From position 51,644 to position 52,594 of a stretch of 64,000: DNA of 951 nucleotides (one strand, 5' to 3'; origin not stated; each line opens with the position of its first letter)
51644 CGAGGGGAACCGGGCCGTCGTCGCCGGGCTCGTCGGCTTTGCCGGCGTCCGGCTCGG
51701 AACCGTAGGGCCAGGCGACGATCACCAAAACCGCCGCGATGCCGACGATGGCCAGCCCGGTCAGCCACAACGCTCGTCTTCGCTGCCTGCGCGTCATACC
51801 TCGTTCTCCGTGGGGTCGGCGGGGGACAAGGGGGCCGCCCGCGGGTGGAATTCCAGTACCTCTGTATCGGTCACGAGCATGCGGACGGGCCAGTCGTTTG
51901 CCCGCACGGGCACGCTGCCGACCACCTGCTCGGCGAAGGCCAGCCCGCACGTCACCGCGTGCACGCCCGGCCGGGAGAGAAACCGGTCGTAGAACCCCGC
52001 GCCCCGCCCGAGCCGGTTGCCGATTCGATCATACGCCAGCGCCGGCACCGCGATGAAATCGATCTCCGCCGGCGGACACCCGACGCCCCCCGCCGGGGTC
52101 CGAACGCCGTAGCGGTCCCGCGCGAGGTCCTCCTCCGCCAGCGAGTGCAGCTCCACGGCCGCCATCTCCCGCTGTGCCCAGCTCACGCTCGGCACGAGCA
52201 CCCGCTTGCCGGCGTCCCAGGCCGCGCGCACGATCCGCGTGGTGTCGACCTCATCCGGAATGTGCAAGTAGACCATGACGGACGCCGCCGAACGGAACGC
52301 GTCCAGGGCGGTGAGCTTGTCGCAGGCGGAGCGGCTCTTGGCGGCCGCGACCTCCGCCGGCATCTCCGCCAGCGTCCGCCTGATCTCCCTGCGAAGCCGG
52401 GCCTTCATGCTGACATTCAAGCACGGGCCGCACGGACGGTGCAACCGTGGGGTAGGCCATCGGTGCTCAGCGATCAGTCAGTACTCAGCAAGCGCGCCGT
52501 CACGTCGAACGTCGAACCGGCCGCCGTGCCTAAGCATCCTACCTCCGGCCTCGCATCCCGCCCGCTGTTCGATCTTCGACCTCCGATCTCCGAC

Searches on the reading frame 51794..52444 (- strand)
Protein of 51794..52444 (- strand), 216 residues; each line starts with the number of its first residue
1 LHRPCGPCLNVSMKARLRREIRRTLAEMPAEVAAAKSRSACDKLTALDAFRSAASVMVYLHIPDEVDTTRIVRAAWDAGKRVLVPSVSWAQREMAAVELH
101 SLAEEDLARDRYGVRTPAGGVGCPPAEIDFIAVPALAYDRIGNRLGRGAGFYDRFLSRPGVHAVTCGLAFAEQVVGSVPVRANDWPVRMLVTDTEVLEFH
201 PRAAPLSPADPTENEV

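Call 111: search_protein_families(library=pfam, proteins=[window:51794-52444:-], max_evalue=0.001)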
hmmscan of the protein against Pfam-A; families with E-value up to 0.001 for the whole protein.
window:51794-52444:- (216 aa): 1 family
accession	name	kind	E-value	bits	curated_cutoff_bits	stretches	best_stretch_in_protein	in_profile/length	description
PF01812.26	5-FTHF_cyc-lig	-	1.1e-39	136.8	27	1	14-192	1-185/186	5-formyltetrahydrofolate cyclo-ligase family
